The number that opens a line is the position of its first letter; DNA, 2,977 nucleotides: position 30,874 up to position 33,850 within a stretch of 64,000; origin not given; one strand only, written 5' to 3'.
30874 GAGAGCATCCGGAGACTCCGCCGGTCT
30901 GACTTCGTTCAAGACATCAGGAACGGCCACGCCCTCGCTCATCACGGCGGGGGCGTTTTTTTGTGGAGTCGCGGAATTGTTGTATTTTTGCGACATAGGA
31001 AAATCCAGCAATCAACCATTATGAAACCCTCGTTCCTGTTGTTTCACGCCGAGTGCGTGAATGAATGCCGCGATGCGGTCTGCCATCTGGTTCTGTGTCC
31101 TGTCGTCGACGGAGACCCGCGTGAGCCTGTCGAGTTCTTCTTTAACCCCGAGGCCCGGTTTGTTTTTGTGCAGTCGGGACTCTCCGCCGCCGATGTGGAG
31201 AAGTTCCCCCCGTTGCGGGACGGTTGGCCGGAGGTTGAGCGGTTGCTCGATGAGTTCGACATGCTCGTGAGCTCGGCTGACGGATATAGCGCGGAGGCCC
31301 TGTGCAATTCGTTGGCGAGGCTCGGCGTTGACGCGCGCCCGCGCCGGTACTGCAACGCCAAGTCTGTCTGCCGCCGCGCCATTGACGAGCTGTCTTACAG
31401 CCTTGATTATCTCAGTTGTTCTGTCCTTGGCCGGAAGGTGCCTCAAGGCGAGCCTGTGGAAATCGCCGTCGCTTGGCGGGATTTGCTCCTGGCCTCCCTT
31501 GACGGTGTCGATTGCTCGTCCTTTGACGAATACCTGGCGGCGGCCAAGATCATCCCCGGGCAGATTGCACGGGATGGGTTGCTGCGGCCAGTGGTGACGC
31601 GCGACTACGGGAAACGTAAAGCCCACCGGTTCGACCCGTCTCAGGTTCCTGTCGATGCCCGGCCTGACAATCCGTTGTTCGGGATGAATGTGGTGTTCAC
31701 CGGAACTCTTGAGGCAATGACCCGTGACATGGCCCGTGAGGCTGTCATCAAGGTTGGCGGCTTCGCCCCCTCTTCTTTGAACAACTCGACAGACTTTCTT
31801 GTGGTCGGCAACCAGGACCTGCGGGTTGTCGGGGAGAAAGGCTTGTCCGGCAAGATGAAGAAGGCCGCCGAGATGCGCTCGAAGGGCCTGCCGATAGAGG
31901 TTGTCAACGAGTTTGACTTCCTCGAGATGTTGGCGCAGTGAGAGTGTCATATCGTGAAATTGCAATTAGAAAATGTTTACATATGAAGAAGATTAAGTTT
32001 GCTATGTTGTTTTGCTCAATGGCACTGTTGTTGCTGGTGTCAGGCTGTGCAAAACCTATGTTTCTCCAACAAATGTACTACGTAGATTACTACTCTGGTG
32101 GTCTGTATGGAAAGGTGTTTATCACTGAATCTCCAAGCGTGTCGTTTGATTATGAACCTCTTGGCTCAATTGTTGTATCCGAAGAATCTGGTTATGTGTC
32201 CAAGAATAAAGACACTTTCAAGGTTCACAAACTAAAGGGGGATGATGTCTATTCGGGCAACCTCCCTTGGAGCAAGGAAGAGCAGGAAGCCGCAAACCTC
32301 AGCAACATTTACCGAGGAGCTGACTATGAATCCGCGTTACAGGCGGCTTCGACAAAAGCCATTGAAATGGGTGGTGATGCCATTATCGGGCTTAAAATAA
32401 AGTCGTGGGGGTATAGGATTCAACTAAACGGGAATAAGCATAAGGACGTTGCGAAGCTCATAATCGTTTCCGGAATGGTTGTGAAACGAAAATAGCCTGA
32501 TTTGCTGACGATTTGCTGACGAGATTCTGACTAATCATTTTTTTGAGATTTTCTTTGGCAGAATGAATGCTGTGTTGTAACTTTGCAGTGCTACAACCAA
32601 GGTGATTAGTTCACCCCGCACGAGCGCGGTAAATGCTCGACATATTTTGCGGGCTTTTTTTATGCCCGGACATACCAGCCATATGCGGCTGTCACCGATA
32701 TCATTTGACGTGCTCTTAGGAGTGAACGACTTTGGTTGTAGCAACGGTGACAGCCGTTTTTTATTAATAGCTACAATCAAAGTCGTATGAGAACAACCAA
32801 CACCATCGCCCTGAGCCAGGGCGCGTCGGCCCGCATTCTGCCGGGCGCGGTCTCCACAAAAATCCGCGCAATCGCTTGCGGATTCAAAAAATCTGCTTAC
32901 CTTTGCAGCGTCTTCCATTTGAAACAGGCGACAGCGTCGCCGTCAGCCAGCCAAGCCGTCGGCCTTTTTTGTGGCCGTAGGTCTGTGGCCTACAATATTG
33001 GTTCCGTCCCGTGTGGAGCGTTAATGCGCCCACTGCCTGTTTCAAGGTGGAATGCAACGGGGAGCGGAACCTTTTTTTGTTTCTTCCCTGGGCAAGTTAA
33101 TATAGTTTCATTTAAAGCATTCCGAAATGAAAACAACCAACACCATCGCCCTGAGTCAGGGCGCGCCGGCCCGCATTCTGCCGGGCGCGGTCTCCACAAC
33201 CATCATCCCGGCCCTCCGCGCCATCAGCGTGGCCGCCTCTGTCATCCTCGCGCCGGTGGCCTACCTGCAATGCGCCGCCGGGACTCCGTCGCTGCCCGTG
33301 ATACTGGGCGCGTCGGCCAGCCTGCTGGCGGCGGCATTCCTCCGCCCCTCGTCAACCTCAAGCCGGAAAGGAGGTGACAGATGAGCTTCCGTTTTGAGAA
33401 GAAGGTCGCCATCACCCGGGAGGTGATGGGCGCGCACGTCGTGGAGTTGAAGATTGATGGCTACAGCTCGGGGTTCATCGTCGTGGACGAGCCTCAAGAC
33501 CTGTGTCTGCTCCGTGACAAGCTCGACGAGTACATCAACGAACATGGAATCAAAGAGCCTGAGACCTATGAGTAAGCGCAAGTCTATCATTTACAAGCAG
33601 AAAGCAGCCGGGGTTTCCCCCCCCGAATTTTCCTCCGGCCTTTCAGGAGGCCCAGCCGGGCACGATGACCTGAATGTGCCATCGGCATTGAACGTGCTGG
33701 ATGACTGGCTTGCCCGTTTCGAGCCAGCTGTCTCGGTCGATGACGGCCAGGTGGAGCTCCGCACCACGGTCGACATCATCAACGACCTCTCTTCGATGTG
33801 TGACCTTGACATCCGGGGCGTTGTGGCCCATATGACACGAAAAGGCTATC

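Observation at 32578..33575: Cassette copy 1: two tandem promoter-to-U-run ~170-nt structured units feeding a 2-TM mini-ORF and a coupled partner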

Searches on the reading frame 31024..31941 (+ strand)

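Call 13: search_protein_families(library=pfam, proteins=[window:31024-31941:+], max_evalue=0.01)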
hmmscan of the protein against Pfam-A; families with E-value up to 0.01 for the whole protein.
window:31024-31941:+ (305 aa): 1 family
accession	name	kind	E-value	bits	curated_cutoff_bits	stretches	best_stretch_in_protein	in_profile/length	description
PF00533.33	BRCT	-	0.0081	16.8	21.3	0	215-280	3-60/78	BRCA1 C Terminus (BRCT) domain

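Call 14: search_protein_families(library=phrogs, proteins=[window:31024-31941:+], max_evalue=0.01)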
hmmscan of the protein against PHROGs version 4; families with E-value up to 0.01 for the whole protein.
window:31024-31941:+ (305 aa): 3 families
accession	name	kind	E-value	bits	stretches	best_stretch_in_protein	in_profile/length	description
phrog_3989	-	unknown function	1.2e-11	45.4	1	203-304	193-293/296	-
phrog_2561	-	DNA, RNA and nucleotide metabolism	9.7e-06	26.9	1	198-303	68-160/167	DNA ligase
phrog_3869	-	DNA, RNA and nucleotide metabolism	7.5e-05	22.4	1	211-284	574-639/656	NAD-dependent DNA ligase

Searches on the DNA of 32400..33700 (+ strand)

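Call 9: search_rna_families(source=window, start=32400, end=33700, threshold=evalue, max_evalue=10, show_alignments=3)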
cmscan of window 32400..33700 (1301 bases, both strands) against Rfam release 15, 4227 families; matches with E-value up to 10: 7.
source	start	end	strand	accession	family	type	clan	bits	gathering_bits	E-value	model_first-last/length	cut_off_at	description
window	32500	32635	+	RF00067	SNORD15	Gene; snRNA; snoRNA; CD-box;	CL00045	19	75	0.16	1-146/146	no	Small nucleolar RNA SNORD15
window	32574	32597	+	RF01344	CRISPR-DR34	Gene; CRISPR;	-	18.1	35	2.5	1-36/36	no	CRISPR RNA direct repeat element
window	32913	32996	-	RF02067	STnc310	Gene; sRNA;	-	17.6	40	2.8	1-61/61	no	Salmonella enterica sRNA STnc310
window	32728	32784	+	RF00207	K10_TLS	Cis-reg;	-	15.8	43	8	1-48/48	no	K10 transport/localisation element (TLS)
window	32725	32787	-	RF03600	MIR3627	Gene; miRNA;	-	14.8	64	8.8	1-89/89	no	MIR3627 microRNA precursor family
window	32539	32579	-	RF03050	RAGATH-25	Gene; sRNA;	-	13.5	49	3.6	1-50/50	no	RAGATH-25 RNA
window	33418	33471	+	RF02040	HOTTIP_1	Gene; lncRNA;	-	13.1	50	7.3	1-57/57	no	HOXA transcript at the distal tip, conserved region 1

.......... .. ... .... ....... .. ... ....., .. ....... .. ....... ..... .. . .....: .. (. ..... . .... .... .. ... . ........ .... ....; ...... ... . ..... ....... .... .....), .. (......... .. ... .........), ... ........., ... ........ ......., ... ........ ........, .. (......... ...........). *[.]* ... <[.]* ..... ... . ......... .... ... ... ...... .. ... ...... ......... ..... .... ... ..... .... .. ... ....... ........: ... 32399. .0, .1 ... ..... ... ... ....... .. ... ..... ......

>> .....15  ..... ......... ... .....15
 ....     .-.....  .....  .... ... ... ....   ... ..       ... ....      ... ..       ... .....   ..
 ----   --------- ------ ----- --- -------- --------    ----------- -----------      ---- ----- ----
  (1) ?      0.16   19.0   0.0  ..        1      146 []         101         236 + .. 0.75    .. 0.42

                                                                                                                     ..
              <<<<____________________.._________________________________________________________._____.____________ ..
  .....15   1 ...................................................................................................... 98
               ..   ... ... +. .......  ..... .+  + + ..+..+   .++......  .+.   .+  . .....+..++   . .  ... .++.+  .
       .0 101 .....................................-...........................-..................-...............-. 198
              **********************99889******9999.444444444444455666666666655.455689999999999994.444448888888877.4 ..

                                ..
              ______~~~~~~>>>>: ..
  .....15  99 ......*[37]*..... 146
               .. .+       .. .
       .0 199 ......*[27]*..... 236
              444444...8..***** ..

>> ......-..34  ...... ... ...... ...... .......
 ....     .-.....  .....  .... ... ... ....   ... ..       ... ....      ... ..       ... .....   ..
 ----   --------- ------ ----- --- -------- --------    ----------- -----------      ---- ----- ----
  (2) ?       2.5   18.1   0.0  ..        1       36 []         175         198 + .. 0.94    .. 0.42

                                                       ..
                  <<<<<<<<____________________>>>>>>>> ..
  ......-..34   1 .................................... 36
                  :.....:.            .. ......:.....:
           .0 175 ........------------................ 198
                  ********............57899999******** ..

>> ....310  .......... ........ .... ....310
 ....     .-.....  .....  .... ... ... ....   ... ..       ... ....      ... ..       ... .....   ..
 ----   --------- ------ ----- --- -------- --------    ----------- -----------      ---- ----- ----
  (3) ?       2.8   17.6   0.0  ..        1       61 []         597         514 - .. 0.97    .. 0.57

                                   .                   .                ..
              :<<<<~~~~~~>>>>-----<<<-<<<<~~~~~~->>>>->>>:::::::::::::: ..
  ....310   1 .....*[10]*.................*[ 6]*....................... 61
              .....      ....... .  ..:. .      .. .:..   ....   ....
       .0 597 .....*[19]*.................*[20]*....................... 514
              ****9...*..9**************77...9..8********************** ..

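Call 16: search_dna_similar(query=window:32540-33600:+, collection=phages, mode=distant)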
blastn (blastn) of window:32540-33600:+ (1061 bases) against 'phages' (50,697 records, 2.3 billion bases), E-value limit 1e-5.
Records with a match: 1; places in all: 1; records where one place covers at least 80% of the query: 0.
Best place of each record, by identity: 60-80% 1.
By first word of the organism name: Bacteriophage 1.
By host as written in the record: - 1.
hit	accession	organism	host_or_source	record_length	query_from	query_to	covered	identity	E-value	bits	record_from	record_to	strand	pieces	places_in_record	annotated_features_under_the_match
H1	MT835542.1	Bacteriophage sp.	human fecal samples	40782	452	594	13%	78.9%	2e-22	113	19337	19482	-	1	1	record has no annotation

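Call 19: get_annotated_region(hit=H1, flank=3000)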
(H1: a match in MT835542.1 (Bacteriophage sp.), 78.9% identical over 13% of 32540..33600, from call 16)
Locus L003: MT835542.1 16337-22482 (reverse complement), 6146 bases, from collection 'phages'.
description: UNVERIFIED: Bacteriophage sp. clone scaffold_130 genomic sequence.
organism: Bacteriophage sp. (NCBI taxid 38018)
taxonomy: Viruses
host: -; source: human fecal samples; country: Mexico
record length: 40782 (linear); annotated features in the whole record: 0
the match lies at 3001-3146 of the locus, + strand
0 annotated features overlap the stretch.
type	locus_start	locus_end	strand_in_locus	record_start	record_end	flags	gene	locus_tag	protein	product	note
